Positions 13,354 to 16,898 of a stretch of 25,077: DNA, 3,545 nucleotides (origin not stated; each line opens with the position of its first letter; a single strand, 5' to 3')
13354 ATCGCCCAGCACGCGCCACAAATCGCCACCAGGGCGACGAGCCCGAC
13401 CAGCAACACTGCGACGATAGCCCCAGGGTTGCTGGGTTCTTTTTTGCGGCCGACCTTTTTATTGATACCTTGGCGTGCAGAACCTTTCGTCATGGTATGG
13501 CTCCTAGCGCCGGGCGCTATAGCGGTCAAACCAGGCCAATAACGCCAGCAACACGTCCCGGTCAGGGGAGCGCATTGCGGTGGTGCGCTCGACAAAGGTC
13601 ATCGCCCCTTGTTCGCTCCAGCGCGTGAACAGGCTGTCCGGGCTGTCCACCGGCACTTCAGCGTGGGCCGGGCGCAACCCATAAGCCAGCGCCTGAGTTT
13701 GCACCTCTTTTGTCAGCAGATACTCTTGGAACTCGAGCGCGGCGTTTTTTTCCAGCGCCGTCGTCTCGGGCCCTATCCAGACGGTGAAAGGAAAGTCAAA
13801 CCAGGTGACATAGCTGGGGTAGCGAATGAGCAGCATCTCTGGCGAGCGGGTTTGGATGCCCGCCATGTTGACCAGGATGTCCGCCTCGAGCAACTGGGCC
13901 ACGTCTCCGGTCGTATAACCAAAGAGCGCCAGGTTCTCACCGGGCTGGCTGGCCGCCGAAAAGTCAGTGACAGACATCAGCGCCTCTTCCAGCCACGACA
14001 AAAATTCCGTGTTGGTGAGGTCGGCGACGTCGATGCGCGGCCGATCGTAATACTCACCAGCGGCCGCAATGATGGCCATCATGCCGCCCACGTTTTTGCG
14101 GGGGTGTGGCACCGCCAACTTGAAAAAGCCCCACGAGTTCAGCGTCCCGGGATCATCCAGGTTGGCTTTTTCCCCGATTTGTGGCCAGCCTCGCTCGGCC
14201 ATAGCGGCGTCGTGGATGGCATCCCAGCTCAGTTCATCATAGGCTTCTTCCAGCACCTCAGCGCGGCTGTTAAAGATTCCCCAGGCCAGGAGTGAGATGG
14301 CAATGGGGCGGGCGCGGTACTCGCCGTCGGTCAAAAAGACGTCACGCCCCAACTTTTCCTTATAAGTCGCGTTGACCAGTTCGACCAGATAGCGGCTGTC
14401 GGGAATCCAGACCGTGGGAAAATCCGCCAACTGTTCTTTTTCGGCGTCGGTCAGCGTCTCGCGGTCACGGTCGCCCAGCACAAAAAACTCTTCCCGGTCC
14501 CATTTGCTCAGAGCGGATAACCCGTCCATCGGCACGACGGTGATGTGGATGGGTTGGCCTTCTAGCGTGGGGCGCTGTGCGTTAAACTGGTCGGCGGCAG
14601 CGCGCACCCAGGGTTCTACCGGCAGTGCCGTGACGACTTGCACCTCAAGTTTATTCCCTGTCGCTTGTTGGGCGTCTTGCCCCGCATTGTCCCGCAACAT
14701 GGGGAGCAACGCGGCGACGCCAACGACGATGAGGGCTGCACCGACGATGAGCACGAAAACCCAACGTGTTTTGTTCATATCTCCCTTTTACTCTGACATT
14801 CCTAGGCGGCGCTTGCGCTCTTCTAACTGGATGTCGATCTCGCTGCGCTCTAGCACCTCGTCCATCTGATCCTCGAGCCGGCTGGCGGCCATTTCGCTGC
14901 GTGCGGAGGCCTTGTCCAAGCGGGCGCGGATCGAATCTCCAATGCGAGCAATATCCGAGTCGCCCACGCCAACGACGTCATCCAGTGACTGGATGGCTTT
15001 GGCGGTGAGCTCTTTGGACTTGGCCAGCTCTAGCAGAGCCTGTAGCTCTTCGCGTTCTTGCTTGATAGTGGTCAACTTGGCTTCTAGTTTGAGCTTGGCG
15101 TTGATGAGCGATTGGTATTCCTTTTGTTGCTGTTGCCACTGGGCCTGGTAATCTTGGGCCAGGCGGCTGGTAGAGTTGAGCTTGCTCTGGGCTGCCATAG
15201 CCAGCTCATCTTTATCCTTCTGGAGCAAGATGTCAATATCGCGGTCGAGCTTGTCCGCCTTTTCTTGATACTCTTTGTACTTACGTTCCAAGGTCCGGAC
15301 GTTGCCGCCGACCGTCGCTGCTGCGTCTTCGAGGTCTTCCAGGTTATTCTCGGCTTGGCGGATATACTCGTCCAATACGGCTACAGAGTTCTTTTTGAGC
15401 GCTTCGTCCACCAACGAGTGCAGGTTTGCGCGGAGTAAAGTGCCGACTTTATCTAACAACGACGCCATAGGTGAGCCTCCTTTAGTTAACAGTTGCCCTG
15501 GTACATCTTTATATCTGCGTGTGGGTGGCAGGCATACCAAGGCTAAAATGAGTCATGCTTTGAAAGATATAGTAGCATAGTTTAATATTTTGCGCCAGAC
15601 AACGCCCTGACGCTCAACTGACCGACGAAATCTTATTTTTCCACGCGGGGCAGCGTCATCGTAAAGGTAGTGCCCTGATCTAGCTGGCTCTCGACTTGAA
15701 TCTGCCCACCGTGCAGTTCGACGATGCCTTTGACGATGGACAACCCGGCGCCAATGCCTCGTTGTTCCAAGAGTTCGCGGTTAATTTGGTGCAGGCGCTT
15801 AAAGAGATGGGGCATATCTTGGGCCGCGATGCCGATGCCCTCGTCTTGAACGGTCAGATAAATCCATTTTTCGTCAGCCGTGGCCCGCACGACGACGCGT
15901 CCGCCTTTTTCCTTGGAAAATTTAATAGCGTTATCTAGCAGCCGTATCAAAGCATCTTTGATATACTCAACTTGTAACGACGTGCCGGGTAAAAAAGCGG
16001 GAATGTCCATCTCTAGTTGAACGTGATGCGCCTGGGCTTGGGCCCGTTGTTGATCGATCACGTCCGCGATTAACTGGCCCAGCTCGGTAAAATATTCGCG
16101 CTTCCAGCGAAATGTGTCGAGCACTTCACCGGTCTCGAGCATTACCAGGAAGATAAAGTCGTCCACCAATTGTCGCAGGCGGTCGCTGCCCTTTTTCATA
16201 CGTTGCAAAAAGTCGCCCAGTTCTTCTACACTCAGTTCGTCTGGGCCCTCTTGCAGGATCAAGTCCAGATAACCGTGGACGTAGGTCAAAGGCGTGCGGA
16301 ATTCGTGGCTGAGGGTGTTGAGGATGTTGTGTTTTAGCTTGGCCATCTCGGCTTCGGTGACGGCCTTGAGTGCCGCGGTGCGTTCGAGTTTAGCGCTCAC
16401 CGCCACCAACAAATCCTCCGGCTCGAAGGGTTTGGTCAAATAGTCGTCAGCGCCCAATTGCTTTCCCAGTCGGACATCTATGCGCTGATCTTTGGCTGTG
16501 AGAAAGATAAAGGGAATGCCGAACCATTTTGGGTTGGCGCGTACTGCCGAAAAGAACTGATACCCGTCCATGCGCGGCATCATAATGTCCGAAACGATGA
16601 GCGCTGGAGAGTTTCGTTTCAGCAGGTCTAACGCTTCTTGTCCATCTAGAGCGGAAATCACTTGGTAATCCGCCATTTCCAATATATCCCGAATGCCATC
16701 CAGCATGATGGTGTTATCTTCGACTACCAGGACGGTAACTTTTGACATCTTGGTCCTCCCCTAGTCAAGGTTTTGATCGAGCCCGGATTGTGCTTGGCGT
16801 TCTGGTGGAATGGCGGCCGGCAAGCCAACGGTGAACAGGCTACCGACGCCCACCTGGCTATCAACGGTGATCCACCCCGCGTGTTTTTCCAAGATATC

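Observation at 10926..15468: PspA/IM30 operon with unusual exported partners: two substrate-binding-like paralogs (one VWA-fused) and a coiled-coil membrane protein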

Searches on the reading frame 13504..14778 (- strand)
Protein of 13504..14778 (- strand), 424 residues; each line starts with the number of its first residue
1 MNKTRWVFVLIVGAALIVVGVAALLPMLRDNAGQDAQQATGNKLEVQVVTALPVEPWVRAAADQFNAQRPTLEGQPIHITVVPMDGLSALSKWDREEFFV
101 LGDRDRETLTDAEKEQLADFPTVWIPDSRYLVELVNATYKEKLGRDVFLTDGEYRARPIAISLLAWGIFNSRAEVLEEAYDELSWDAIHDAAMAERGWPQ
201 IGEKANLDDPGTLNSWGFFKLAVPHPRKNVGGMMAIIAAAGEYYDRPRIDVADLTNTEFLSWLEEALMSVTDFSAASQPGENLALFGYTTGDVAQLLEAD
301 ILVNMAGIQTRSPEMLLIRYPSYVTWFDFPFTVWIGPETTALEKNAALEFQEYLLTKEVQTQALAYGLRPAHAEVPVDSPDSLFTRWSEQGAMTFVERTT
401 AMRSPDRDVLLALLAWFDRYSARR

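Call 3: search_protein_families(library=pfam, proteins=[window:13504-14778:-], max_evalue=0.01)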
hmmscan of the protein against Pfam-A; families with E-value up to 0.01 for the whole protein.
window:13504-14778:- (424 aa): 1 family
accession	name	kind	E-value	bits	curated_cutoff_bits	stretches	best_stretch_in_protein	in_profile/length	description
PF13416.11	SBP_bac_8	-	0.0013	19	27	1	149-376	79-266/279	Bacterial extracellular solute-binding protein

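Call 4: search_protein_families(library=ncbifam, proteins=[window:13504-14778:-], max_evalue=0.01)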
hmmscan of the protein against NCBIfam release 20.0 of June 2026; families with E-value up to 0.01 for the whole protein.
window:13504-14778:- (424 aa): 0 families

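Call 81: search_protein_families(library=padloc, proteins=[window:13504-14778:-], max_evalue=0.001)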
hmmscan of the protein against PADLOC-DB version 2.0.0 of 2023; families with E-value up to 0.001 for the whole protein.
window:13504-14778:- (424 aa): 0 families

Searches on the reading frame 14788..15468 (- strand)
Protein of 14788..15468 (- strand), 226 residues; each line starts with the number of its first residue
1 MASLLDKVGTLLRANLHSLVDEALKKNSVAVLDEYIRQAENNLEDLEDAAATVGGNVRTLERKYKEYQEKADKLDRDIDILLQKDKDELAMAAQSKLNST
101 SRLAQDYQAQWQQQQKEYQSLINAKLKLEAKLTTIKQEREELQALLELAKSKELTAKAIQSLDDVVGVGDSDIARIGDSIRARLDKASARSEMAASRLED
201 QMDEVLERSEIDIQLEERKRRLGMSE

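Call 3: search_protein_families(library=pfam, proteins=[window:14788-15468:-], max_evalue=0.01)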
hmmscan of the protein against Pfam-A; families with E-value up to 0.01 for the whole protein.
window:14788-15468:- (226 aa): 2 families
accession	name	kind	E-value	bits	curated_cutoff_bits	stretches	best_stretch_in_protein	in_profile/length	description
PF04012.17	PspA_IM30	-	3.6e-18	66.4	33.9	1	4-216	2-208/220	PspA/IM30 family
PF14199.11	DUF4317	-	0.0042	16.8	27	1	105-219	226-342/370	Domain of unknown function (DUF4317)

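Call 4: search_protein_families(library=ncbifam, proteins=[window:14788-15468:-], max_evalue=0.01)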
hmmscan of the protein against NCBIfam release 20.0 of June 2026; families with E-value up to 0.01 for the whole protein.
window:14788-15468:- (226 aa): 3 families
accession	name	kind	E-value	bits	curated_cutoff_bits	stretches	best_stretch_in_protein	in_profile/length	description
TIGR02977.1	phageshock_pspA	equivalog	4.4e-06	26.6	242.95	1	10-222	9-217/219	phage shock protein PspA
NF045984.1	StressProtLiaH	equivalog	0.00021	21.1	380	1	19-164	13-160/225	stress responsive protein LiaH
TIGR03752.1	conj_TIGR03752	hypoth_equivalog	0.0027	17.1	241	1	26-186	37-190/471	TIGR03752 family integrating conjugative element protein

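Call 81: search_protein_families(library=padloc, proteins=[window:14788-15468:-], max_evalue=0.001)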
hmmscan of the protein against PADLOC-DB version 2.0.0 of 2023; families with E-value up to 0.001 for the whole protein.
window:14788-15468:- (226 aa): 2 families
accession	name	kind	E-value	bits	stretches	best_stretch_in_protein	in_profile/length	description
PDLC00581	JetC3|JetC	-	1.8e-06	24.1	1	26-206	451-625/1473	DUF3584 domain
PDLC03865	LmuB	-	0.00019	17.8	1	23-216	569-743/1007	-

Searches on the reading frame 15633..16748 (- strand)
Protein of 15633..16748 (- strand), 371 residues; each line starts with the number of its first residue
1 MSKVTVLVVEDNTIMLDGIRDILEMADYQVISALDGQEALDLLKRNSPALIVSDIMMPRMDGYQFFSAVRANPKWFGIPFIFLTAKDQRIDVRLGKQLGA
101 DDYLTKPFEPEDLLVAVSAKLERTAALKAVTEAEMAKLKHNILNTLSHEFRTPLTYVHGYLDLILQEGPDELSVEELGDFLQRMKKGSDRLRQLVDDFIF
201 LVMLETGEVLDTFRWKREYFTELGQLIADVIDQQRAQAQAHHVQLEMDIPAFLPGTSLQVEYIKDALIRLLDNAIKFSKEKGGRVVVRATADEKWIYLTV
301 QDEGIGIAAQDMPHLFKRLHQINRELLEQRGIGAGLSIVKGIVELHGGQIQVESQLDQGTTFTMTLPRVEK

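Call 3: search_protein_families(library=pfam, proteins=[window:15633-16748:-], max_evalue=0.01)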
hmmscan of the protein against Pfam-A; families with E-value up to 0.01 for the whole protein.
window:15633-16748:- (371 aa): 4 families
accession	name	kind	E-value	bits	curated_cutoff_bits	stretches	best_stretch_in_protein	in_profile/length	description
PF00072.30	Response_reg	-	2.7e-27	95.6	30.2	1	6-117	1-110/111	Response regulator receiver domain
PF02518.31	HATPase_c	-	8.4e-26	91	26.4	1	264-368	7-109/111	Histidine kinase-, DNA gyrase B-, and HSP90-like ATPase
PF00512.31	HisKA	-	6.5e-13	49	26.9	1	141-207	4-66/66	His Kinase A (phospho-acceptor) domain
PF14501.12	HATPase_c_5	-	0.0075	16.6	22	0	267-355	10-91/102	GHKL domain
